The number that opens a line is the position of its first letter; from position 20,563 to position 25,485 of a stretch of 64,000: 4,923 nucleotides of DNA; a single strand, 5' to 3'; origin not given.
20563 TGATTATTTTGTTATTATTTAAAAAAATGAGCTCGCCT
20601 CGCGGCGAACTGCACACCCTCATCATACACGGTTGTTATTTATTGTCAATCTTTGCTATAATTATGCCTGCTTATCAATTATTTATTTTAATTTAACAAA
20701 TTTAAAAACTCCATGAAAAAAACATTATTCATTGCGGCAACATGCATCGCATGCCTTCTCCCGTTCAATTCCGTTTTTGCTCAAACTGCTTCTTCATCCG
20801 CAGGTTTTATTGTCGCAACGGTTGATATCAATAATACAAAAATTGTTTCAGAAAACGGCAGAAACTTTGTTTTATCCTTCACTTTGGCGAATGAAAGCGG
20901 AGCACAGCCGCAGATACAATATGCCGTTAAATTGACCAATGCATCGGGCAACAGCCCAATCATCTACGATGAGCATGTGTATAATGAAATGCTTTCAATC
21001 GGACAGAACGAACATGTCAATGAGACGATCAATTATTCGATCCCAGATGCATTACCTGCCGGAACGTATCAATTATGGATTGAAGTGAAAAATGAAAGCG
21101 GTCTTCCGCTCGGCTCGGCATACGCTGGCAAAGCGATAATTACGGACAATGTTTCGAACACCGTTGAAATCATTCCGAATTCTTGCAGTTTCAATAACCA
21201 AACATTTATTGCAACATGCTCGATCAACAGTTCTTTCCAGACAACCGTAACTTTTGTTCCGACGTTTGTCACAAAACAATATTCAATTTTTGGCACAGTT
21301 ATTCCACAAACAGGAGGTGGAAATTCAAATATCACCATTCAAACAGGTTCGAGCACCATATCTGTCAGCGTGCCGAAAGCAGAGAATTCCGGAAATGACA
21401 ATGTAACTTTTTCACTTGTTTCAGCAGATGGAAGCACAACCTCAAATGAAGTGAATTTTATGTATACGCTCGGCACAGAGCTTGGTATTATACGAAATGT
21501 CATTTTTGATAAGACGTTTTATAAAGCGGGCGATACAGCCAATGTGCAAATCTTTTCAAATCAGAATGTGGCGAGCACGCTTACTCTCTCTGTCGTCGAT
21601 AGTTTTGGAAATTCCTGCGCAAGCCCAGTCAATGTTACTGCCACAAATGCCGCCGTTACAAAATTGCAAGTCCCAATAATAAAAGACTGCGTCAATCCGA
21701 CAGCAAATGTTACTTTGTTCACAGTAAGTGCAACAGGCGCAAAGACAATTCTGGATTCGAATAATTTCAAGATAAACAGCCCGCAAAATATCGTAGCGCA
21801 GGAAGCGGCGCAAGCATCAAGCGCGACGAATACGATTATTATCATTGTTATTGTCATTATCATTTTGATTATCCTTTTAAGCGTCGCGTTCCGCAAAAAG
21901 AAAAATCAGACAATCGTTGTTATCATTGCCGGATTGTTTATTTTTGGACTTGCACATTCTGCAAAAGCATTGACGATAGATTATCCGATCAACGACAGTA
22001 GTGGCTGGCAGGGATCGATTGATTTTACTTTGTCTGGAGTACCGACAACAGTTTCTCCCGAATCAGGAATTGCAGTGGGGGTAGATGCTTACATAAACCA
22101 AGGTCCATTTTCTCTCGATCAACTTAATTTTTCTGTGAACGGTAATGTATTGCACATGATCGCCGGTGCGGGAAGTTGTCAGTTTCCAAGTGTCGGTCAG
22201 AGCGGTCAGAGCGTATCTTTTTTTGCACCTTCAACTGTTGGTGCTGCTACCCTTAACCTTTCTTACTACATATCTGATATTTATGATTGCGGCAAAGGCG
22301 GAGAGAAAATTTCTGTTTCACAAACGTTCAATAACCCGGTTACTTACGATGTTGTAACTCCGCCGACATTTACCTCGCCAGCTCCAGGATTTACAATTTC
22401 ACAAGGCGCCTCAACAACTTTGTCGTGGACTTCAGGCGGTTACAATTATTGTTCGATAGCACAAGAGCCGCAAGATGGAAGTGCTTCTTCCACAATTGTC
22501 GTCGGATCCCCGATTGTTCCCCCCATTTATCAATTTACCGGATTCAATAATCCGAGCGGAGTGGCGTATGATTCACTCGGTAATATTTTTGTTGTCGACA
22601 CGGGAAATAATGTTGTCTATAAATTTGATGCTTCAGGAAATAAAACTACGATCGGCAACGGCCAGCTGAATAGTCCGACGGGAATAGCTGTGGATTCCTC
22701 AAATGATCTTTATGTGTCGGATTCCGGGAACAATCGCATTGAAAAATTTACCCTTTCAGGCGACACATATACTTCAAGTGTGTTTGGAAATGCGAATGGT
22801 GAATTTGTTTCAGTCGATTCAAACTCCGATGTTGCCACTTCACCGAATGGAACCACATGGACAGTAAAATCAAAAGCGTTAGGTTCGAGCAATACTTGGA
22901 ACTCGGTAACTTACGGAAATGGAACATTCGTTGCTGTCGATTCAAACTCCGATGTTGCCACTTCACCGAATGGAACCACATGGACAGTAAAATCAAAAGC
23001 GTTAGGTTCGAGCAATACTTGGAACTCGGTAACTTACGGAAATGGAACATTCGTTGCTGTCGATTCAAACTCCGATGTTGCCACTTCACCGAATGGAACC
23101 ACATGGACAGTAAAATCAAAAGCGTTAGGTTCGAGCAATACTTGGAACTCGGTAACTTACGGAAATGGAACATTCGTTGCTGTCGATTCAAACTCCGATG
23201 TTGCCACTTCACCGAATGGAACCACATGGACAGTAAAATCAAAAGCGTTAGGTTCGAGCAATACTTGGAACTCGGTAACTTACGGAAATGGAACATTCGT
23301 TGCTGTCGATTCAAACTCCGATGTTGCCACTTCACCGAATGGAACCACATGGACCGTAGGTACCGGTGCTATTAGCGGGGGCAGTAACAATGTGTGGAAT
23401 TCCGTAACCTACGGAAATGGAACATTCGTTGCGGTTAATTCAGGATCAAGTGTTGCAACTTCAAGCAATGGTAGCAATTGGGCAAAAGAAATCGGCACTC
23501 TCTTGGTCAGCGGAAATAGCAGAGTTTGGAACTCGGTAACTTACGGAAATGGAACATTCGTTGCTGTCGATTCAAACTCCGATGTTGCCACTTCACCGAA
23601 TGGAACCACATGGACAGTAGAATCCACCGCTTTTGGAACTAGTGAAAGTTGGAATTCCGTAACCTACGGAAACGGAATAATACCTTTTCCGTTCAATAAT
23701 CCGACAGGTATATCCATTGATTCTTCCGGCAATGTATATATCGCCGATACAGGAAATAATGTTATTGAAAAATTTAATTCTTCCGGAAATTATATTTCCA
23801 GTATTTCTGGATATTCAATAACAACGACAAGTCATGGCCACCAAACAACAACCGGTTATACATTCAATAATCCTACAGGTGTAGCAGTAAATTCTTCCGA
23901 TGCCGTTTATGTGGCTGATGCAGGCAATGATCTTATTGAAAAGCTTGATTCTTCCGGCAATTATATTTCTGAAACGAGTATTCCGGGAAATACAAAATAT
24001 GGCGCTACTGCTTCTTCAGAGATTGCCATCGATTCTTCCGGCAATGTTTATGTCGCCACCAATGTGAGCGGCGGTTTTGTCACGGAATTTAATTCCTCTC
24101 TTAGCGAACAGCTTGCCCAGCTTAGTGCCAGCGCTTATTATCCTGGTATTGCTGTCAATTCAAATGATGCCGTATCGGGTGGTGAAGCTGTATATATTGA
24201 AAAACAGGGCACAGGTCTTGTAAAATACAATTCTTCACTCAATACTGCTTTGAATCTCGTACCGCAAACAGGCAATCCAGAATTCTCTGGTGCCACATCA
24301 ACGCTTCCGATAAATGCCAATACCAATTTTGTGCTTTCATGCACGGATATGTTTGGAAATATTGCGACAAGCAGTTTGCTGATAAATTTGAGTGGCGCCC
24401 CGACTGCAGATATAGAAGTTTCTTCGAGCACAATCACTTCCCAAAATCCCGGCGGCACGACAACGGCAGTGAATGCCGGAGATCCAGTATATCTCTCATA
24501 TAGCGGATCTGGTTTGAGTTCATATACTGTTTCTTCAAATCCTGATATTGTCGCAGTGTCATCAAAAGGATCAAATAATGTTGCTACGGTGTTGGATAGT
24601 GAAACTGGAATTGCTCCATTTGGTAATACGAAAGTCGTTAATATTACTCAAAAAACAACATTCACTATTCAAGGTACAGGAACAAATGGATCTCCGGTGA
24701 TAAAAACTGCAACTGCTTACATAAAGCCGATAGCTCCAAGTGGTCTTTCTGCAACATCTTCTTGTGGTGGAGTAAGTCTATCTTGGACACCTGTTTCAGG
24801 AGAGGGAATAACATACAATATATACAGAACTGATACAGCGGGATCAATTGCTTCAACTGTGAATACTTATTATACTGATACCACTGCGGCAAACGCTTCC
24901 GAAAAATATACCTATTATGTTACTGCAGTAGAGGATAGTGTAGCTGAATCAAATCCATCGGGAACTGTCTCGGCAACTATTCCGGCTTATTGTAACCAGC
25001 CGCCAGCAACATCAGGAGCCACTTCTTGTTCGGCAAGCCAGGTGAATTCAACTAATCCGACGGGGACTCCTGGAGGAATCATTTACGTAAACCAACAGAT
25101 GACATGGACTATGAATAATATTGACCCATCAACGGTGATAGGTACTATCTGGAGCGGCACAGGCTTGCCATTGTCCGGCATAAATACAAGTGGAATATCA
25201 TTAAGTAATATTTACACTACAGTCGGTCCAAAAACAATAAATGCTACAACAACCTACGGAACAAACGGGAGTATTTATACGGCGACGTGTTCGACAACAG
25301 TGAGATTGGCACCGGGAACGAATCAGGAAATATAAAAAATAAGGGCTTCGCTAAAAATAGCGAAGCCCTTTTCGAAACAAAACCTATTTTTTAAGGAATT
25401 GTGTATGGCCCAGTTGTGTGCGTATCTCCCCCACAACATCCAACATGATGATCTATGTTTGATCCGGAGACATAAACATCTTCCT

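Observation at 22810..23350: Perfect 123-bp tandem repeats (about 4.4 copies) inside a 1540-aa surface protein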

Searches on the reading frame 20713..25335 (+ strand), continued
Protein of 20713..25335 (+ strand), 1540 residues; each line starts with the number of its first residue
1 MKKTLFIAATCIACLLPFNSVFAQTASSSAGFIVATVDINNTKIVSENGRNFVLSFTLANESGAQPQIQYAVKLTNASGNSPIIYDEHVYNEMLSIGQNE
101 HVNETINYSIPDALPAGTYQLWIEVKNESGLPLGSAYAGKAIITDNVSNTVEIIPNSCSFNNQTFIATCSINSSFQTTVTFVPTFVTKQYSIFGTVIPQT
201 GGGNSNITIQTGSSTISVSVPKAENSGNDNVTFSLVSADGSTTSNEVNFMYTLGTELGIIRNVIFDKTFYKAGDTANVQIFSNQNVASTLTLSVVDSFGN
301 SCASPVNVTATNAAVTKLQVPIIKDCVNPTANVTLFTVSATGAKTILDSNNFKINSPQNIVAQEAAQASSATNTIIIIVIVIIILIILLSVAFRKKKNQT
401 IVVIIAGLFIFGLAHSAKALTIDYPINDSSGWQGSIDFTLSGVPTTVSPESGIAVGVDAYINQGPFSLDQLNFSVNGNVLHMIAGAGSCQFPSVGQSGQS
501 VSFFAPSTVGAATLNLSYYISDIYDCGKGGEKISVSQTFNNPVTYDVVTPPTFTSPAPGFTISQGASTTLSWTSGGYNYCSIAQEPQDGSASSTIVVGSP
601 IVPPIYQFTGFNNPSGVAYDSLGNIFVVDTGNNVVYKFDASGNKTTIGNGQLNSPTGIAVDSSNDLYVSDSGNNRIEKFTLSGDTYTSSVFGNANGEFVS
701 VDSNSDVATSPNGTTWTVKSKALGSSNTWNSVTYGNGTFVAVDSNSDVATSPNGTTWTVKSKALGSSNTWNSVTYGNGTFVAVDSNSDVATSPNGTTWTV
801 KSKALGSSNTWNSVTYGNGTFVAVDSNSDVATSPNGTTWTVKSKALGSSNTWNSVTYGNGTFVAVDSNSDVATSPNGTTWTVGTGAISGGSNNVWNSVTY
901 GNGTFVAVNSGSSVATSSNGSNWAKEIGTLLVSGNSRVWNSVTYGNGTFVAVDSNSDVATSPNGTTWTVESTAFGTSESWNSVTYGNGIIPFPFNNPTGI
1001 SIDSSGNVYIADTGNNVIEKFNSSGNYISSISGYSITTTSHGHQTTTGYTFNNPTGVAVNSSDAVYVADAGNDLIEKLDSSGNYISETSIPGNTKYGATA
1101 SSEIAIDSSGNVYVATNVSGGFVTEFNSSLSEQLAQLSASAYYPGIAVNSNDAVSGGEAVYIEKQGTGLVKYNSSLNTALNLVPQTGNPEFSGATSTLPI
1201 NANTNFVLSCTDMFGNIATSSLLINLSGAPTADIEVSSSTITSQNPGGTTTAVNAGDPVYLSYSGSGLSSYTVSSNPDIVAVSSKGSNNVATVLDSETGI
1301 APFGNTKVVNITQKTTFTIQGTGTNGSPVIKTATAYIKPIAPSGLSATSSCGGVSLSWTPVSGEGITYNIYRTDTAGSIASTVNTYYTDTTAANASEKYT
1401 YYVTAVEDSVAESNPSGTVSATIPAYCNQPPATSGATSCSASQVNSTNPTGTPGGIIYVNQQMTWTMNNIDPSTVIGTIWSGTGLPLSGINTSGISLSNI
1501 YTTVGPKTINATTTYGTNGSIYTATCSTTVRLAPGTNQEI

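Call 46: search_protein_families(library=pfam, proteins=[P0004, P0003, P0002], max_evalue=0.001)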
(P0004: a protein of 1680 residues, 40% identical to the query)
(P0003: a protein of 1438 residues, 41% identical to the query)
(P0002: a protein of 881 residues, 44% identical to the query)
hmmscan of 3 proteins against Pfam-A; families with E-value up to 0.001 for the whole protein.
P0004 (1680 aa): 0 families

P0003 (1438 aa): 9 families
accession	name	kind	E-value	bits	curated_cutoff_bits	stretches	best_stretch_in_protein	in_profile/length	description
PF01436.27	NHL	-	1.3e-34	116.9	20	2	1031-1058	1-28/28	NHL repeat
PF08450.18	SGL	-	9.3e-15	55.3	26.3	1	846-948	115-214/246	SMP-30/Gluconolactonase/LRE-like region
PF25021.1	TEN_NHL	-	3.5e-13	49.7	27.1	1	879-1002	78-177/357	Teneurin NHL domain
PF06739.17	SBBP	-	9.6e-12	45.1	20.5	0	967-981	15-29/38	Beta-propeller repeat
PF17170.10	DUF5128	-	1.1e-07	31.8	22.9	1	929-997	56-124/321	6-bladed beta-propeller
PF24684.1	Vgb_lyase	-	5.8e-05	22.5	50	0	873-997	97-213/290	Virginiamycin B lyase family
PF06977.17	SdiA-regulated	-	0.00019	21.2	21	0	1031-1049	222-240/249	SdiA-regulated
PF22701.2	Mala_s_1-like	-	0.00075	19.7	27.5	0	969-1086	44-144/195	Mal s 1 allergenic protein-like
PF01731.26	Arylesterase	-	0.001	19.7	21.3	0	871-899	52-80/86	Arylesterase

P0002 (881 aa): 0 families

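Call 62: search_protein_families(library=phrogs, proteins=[P0005], max_evalue=0.001)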
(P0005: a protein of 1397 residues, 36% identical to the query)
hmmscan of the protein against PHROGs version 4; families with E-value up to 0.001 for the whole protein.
P0005 (1397 aa): 0 families

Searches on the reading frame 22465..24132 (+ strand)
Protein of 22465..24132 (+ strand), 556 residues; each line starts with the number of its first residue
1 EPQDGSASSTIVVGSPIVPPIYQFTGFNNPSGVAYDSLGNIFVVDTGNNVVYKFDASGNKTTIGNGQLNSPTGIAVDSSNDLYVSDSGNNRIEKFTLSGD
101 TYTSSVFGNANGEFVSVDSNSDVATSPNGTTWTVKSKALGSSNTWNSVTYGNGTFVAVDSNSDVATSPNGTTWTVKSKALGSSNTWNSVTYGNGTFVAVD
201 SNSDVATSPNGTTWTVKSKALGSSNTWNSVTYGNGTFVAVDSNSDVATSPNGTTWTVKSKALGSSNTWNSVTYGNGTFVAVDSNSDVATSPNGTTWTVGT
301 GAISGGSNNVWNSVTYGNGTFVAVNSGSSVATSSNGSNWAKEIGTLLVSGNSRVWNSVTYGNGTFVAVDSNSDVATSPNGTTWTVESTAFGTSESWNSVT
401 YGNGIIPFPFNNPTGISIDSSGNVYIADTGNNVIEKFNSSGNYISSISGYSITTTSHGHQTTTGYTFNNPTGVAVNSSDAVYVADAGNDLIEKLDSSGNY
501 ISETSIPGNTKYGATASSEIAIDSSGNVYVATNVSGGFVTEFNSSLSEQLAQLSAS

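Call 35: predict_structure(alignment_id=A1)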
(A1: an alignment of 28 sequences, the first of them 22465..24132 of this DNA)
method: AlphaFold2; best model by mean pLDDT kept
length: 556 residues; sequences in the alignment: 28
mean_pLDDT: 74.7   pTM: 0.57
mean pLDDT of the five models: 74.7, 73.8, 73.3, 73.2, 71.7
residues with pLDDT >= 90: 205; 70-90: 143; 50-70: 90; < 50: 118
segments of 3 or more residues with pLDDT < 50: 1-18, 112-129, 410-434, 446-466, 509-517, 533-535, 537-556
pLDDT, mean of each block of 10 residues (from residue 1): 39 40 76 88 89 91 81 86 88 88 84 43 39 64 88 95 92 89 92 98 96 95 92 98 96 95 90 98 94 94 72 96 91 92 59 88 91 89 77 78 69 35 41 51 49 31 48 65 70 71 62 48 63 47 45 43
secondary structure, 60 per line:
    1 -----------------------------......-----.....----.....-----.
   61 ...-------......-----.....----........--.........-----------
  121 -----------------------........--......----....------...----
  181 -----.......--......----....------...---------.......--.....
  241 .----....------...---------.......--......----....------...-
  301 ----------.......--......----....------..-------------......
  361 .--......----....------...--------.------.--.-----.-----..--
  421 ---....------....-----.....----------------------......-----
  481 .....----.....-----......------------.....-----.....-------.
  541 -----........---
elements in order: E30-35 E41-45 E50-54 E60-63 E71-76 E82-86 E91-98 E101-109 E144-151 E154-159 E164-167 E174-176 E186-192 E195-200 E205-208 E215-217 E227-233 E236-241 E246-249 E256-258 E268-274 E277-282 E287-290 E297-299 E311-317 E320-325 E330-333 E355-361 E364-369 E374-377 E384-386 E424-427 E434-437 E443-447 E470-475 E481-485 E490-494 E500-505 E518-522 E528-532 H546-553
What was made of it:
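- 23677..24240 (+): NHL blades 3-6 (aa ~989-1176). AlphaFold confidence is low here because the alignment did not cover this part (call 35).
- On NHL-repeat six-bladed beta-propeller (PF01436): The 3-D model of blades 3-6 was low confidence (call 35).
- The nested two-propeller architecture rests on sequence: NHL blades 3-6 were poorly modelled (pLDDT 31-71, call 35).
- Tried and rejected: The 556-aa model was therefore run with propeller homologues only, and its NHL blades 3-6 came out poorly (call 35).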

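Call 40: fold_search(model_id=the predicted structure, library=pdb)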
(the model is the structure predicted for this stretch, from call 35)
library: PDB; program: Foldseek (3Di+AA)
matches with E <= 10: 1828; with E <= 0.001: 1443
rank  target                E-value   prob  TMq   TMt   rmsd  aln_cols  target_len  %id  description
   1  9e2g_2B               1.1e-14  1.00  0.19  0.17  29.2       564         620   12  Cryo-EM structure of 48 nm repeat of microtubule doublet from T. brucei flagellum (released 2025-03-12)
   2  8dvl_A                2.8e-14  1.00  0.18  0.17  30.8       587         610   14  Crystal structure of LRP6 E3E4 in complex with disulfide constrained peptide E3.18 (released 2023-03-29)
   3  9i3v_B                4.6e-14  1.00  0.19  0.04  29.4       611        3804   14  Cryo-EM structure of the human LRP2 ectodomain (released 2026-02-04)
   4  9e2g_2C               8.6e-14  1.00  0.20  0.18  29.2       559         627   12  Cryo-EM structure of 48 nm repeat of microtubule doublet from T. brucei flagellum (released 2025-03-12)
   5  9qaw_A                1.9e-13  1.00  0.17  0.03  29.6       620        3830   14  CryoEM structure of the human LRP2 receptor ectodomain in complex with LRPAP1 (released 2026-03-11)
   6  9d5n_CH               3.2e-13  1.00  0.24  0.22  27.3       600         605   12  48-nm doublet microtubule from Trichomonas vaginalis strain G3 (released 2025-05-14)
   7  8em4_A                8.8e-13  1.00  0.19  0.03  30.0       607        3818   13  Cryo-EM structure of LRP2 at pH 7.5 (released 2023-02-08)
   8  4a2l_C                1.1e-12  1.00  0.20  0.15  34.0       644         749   10  Structure of the periplasmic domain of the heparin and heparan sulphate sensing hybrid two component system BT4663 in  (released 2012-05-02)
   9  4a2m_B                1.4e-12  1.00  0.21  0.16  36.1       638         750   11  Structure of the periplasmic domain of the heparin and heparan sulphate sensing hybrid two component system BT4663 in  (released 2012-05-02)
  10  4a2m_D                1.7e-12  1.00  0.21  0.16  35.8       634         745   10  Structure of the periplasmic domain of the heparin and heparan sulphate sensing hybrid two component system BT4663 in  (released 2012-05-02)
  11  4a2l_B                1.8e-12  1.00  0.21  0.16  33.3       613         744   10  Structure of the periplasmic domain of the heparin and heparan sulphate sensing hybrid two component system BT4663 in  (released 2012-05-02)
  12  8otz_f                2.0e-12  1.00  0.21  0.19  30.6       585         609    9  48-nm repeat of the native axonemal doublet microtubule from bovine sperm (released 2023-11-22)
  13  2ymu_A                2.1e-12  1.00  0.26  0.25  26.5       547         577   15  Structure of a highly repetitive propeller structure (released 2012-10-17)
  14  6zqa_UU               3.6e-12  1.00  0.20  0.14  30.3       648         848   10  Cryo-EM structure of the 90S pre-ribosome from Saccharomyces cerevisiae, state A (Poly-Ala) (released 2020-09-23)
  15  8i7o_P1               3.6e-12  1.00  0.19  0.17  27.5       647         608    8  In situ structure of axonemal doublet microtubules in mouse sperm with 16-nm repeat (released 2023-10-11)
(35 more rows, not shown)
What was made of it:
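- Closest known: Highly repetitive. Same: 2ymu appeared among the fold hits of the larger model (call 40).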
